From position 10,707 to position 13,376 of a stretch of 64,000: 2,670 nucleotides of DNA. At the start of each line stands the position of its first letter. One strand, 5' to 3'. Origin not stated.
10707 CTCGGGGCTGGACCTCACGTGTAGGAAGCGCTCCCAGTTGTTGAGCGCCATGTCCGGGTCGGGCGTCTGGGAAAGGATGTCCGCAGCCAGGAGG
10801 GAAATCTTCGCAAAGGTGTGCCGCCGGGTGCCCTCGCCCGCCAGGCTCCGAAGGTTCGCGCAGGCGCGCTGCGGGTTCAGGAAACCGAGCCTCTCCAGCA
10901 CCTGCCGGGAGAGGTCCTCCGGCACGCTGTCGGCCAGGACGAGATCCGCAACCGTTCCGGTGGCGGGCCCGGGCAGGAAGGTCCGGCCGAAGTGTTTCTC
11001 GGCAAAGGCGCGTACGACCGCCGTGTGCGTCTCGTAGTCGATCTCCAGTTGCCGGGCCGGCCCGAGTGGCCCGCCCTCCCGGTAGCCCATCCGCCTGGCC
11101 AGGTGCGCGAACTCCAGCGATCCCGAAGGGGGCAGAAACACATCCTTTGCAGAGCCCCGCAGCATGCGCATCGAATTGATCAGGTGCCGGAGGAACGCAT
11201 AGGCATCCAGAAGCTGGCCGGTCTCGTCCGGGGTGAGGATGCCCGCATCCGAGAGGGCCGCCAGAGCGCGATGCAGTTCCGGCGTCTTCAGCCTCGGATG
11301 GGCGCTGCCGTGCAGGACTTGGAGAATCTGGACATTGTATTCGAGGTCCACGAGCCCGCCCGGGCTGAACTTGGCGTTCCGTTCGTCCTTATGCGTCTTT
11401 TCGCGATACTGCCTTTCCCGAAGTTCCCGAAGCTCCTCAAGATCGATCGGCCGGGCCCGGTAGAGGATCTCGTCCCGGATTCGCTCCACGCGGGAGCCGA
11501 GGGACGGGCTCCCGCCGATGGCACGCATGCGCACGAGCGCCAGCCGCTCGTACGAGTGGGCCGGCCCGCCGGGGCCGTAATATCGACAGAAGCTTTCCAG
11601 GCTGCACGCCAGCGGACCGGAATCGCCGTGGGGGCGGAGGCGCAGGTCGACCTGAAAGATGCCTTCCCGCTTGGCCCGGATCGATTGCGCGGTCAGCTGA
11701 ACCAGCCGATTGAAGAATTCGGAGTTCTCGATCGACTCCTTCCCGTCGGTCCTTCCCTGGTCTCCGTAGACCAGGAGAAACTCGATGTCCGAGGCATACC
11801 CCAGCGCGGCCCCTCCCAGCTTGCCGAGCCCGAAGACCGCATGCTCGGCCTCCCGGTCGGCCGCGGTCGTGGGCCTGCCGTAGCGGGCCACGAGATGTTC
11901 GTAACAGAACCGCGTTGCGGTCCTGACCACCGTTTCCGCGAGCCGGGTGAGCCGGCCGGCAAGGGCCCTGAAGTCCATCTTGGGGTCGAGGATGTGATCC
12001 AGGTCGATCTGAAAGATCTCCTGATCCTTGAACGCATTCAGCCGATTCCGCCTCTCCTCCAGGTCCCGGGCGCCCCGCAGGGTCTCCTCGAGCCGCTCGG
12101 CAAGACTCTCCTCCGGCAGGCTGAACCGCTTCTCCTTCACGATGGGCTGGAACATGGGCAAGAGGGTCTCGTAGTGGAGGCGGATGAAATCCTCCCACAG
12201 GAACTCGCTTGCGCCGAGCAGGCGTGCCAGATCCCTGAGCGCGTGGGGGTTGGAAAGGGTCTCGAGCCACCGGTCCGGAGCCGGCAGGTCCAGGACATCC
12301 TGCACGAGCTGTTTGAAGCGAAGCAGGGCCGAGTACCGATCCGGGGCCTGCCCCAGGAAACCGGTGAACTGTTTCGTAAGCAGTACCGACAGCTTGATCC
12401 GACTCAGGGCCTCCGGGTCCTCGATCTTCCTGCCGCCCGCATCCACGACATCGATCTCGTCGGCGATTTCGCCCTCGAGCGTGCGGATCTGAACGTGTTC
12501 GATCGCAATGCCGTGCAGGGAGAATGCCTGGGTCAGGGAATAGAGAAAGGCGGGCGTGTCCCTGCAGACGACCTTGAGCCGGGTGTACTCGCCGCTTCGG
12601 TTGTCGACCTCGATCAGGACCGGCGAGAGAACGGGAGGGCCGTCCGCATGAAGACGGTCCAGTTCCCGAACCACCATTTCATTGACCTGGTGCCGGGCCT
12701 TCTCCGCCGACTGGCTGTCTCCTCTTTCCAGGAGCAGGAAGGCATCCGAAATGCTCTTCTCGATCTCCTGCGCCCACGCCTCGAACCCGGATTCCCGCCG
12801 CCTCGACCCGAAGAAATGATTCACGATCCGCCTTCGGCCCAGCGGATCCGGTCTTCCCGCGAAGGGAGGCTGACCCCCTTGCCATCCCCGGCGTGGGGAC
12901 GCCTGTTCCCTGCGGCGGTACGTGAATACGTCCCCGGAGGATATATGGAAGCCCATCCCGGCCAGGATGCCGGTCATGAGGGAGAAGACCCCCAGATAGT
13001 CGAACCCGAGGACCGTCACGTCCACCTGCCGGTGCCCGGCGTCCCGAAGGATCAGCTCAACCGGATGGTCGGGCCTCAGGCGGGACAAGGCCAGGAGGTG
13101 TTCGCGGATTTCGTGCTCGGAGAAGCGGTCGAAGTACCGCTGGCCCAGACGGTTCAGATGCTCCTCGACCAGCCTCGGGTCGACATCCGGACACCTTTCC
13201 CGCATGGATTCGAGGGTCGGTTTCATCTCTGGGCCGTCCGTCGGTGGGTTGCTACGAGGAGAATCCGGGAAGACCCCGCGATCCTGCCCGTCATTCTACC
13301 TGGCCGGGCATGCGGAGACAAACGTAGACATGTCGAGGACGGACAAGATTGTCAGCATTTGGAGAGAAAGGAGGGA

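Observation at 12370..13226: GlnE carries a GlnD-type tandem ACT sensor module at its N-terminus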

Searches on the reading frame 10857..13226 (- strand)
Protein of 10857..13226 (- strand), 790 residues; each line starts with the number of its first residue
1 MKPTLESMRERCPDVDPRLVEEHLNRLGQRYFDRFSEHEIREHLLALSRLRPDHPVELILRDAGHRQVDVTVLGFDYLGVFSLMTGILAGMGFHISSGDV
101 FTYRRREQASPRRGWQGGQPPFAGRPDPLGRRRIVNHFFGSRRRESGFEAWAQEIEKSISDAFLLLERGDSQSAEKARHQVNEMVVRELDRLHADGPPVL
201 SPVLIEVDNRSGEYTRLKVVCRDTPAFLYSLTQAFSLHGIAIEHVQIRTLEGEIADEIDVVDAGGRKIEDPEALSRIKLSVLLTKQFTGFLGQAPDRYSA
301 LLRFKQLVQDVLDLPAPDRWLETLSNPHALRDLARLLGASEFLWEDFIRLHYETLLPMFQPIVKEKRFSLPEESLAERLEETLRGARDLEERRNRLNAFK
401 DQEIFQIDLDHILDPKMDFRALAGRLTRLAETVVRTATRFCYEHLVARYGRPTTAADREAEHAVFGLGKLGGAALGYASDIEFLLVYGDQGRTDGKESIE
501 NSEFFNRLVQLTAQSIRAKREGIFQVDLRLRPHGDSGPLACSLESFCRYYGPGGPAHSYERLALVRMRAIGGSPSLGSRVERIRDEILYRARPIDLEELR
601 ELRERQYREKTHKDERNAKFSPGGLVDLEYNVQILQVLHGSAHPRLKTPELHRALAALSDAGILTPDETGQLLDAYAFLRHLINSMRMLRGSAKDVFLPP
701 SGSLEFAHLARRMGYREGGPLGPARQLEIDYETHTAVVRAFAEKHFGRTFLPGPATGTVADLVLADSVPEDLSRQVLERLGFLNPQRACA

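Call 74: find_homologous_proteins(query=window:10857-13226:-, max_evalue=1e-30)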
Query window:10857-13226:- (790 aa): 1300 proteins with E <= 1e-30 among 8000 candidates; the best 120 are listed.
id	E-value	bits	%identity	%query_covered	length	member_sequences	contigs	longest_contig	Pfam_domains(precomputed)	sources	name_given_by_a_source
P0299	0.0e+0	1879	100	100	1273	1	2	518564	PF08335.17,PF03710.22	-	-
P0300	0.0e+0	1524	81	100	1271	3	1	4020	PF08335.17,PF03710.22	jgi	jgi:glutamate-ammonia-ligase adenylyltransferase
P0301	0.0e+0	1523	81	100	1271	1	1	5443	PF08335.17,PF03710.22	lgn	-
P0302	0.0e+0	1507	80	100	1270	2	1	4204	PF08335.17,PF03710.22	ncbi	-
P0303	0.0e+0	1493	80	100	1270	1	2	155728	PF08335.17,PF03710.22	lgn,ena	-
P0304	0.0e+0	1488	79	100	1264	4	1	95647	PF08335.17,PF03710.22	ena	-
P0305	0.0e+0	1485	79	100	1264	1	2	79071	PF08335.17,PF03710.22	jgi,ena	-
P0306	0.0e+0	1481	79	100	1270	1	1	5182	PF08335.17,PF03710.22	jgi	jgi:glutamate-ammonia-ligase adenylyltransferase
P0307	0.0e+0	1475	78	100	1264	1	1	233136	PF08335.17,PF03710.22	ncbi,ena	-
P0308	0.0e+0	1473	79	100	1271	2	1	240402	PF08335.17,PF03710.22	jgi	jgi:glutamate-ammonia-ligase adenylyltransferase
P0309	0.0e+0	1470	78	100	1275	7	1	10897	PF08335.17,PF03710.22,PF01842.32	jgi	jgi:glutamate-ammonia-ligase adenylyltransferase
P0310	0.0e+0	1466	77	100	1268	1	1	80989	PF08335.17,PF03710.22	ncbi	-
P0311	0.0e+0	1460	77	100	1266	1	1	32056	PF08335.17,PF03710.22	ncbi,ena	-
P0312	0.0e+0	1457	76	100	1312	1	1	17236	PF08335.17,PF03710.22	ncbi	-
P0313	0.0e+0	1418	76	100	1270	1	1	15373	PF08335.17,PF03710.22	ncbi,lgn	-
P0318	0.0e+0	1165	62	100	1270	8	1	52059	PF08335.17,PF03710.22,PF01842.32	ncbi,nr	ncbi:MAG: glutamate-ammonia-ligase adenylyltransferase [Deltaproteobacteria bacterium]|nr:glutamate-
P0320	0.0e+0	1160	61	100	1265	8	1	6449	PF08335.17,PF03710.22,PF01842.32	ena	-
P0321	0.0e+0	1157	61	100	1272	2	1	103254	PF08335.17,PF03710.22,PF01842.32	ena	-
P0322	0.0e+0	1147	60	100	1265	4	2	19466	PF08335.17,PF03710.22,PF01842.32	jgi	jgi:glutamate-ammonia-ligase adenylyltransferase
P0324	0.0e+0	1144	61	100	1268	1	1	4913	PF08335.17,PF03710.22,PF01842.32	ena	-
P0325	0.0e+0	1143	61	100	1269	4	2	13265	PF08335.17,PF03710.22,PF01842.32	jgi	-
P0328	0.0e+0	1135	62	100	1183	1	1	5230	PF08335.17,PF03710.22,PF01842.32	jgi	jgi:glutamate-ammonia-ligase adenylyltransferase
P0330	0.0e+0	1132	60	100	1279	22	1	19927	PF08335.17,PF03710.22,PF01842.32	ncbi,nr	ncbi:MAG: glutamate-ammonia-ligase adenylyltransferase [Deltaproteobacteria bacterium]|nr:glutamate-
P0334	0.0e+0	1118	59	100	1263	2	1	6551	PF08335.17,PF03710.22,PF01842.32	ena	-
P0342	0.0e+0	1100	60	100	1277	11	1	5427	PF08335.17,PF03710.22,PF01842.32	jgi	jgi:glutamate-ammonia-ligase adenylyltransferase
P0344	0.0e+0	1098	60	100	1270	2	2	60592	PF08335.17,PF03710.22,PF01842.32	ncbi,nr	ncbi:MAG: glutamate-ammonia-ligase adenylyltransferase [Deltaproteobacteria bacterium]|nr:glutamate-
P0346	0.0e+0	1098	60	98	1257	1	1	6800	PF08335.17,PF03710.22,PF01842.32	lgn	-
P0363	0.0e+0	1087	60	100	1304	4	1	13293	PF08335.17,PF03710.22,PF01842.32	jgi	jgi:glutamate-ammonia-ligase adenylyltransferase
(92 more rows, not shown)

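Call 85: predict_structure(alignment_id=A5)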
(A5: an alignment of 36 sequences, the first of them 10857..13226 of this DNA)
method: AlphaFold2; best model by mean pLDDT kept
length: 790 residues; sequences in the alignment: 36
mean_pLDDT: 81.9   pTM: 0.65
mean pLDDT of the five models: 81.9, 81.9, 80.6, 77.8, 77.0
residues with pLDDT >= 90: 264; 70-90: 387; 50-70: 118; < 50: 21
segments of 3 or more residues with pLDDT < 50: 109-124, 340-343
pLDDT, mean of each block of 10 residues (from residue 1): 85 88 89 91 93 92 90 91 92 91 71 37 54 93 82 93 91 88 87 58 79 86 84 82 88 88 86 81 78 75 75 66 63 57 52 61 67 89 92 92 80 67 86 94 95 91 88 72 89 93 94 84 72 72 90 84 89 94 88 78 85 78 87 91 87 90 91 90 76 70 75 73 87 90 85 70 76 84 84
secondary structure, 60 per line:
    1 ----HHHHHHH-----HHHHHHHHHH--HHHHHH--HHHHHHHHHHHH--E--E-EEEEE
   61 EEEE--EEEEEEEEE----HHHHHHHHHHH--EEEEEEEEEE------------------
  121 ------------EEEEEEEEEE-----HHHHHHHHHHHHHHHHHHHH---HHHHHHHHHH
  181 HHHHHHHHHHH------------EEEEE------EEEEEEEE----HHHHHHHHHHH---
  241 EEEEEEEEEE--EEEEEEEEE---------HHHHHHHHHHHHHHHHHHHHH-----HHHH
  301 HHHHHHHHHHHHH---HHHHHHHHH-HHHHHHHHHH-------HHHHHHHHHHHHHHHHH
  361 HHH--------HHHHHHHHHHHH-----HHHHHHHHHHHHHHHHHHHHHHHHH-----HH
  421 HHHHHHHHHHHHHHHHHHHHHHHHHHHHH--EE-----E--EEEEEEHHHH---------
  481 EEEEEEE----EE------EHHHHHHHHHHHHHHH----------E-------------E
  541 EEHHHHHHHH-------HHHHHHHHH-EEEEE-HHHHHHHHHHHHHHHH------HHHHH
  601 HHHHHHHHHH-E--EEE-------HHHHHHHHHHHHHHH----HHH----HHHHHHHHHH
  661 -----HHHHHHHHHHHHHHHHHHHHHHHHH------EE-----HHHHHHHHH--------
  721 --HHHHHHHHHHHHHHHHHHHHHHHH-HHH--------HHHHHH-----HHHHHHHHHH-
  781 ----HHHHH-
elements in order (helices of 4 or more, strands of 3 or more residues): H5-11 H17-26 H29-34 H37-48 E56-64 E67-75 H80-90 E93-102 E133-142 H148-167 H171-191 E204-208 E215-222 H227-237 E241-250 E253-261 H271-291 H297-313 H317-325 H327-336 H344-363 H372-383 H389-413 H419-449 E462-467 H468-471 E481-487 H501-515 E540-542 H543-550 H558-566 E568-572 H574-589 H596-610 E615-617 H625-639 H651-660 H666-690 H704-712 H723-746 H759-764 H770-779 H785-789

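Call 87: fold_search(model_id=the predicted structure, library=pdb)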
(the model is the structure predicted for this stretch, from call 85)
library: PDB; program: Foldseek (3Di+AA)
matches with E <= 10: 447; with E <= 0.001: 6
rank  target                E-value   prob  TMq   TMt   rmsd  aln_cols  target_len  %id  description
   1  1v4a                  6.2e-17  1.00  0.44  0.77   5.7       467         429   25  Structure of the N-terminal Domain of Escherichia coli Glutamine Synthetase adenylyltransferase (released 2004-07-27)
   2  3k7d_A                7.0e-17  1.00  0.43  0.65   7.9       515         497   25  C-terminal (adenylylation) domain of E.coli Glutamine Synthetase Adenylyltransferase (released 2009-12-15)
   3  3k7d_B                2.5e-16  1.00  0.44  0.67   9.6       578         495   23  C-terminal (adenylylation) domain of E.coli Glutamine Synthetase Adenylyltransferase (released 2009-12-15)
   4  7jsr_B                9.4e-05  1.00  0.13  0.07  23.0       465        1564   13  Crystal structure of the large glutamate dehydrogenase composed of 180 kDa subunits from Mycobacterium smegmatis (released 2021-06-09)
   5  7jsr_A                9.8e-05  1.00  0.13  0.07  22.5       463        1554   13  Crystal structure of the large glutamate dehydrogenase composed of 180 kDa subunits from Mycobacterium smegmatis (released 2021-06-09)
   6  6yx5_B                9.0e-04  1.00  0.28  0.55   7.3       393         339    8  Structure of DrrA from Legionella pneumophilia in complex with human Rab8a (released 2020-12-23)
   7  9hv0                  1.4e-02  1.00  0.16  0.11  15.0       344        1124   13  CryoEM map of the large glutamate dehydrogenase composed of 180 kDa subunits from Mycobacterium smegmatis obtained in th (released 2026-01-14)
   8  9hv6                  1.9e-02  1.00  0.16  0.12  14.3       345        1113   13  CryoEM map of the large glutamate dehydrogenase composed of 180 kDa subunits from Mycobacterium smegmatis obtained in th (released 2026-01-14)
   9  9hv5                  2.4e-02  1.00  0.16  0.12  14.5       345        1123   13  CryoEM map of the large glutamate dehydrogenase composed of 180 kDa subunits from Mycobacterium smegmatis obtained in th (released 2026-01-14)
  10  9xy5_A                2.5e-02  0.28  0.07  0.15  20.4       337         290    9  One of a series of engineered variants of I-OnuI meganuclease targeting altered DNA target sequence (released 2025-09-10)
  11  9q7v_A                2.9e-02  0.25  0.07  0.15  20.6       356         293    8  One of a series of engineered variants of I-OnuI meganuclease targeting altered DNA target sequence (released 2025-09-10)
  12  5it0                  3.4e-02  0.44  0.07  0.13  23.0       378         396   12  Crystal structure of Mycobacterium avium SerB2 mutant D343N/D347N (released 2016-04-27)
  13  5jjb                  5.2e-02  0.54  0.08  0.15  23.8       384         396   11  Crystal structure of Mycobacterium avium SerB2 mutant D343G (released 2016-05-18)
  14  5it4                  5.2e-02  0.35  0.07  0.13  22.9       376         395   13  Crystal structure of Mycobacterium avium SerB2 mutant D343N (released 2016-04-27)
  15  2zho_C                6.1e-02  0.75  0.08  0.29  17.6       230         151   16  Crystal structure of the regulatory subunit of aspartate kinase from Thermus thermophilus (ligand free form) (released 2009-02-17)
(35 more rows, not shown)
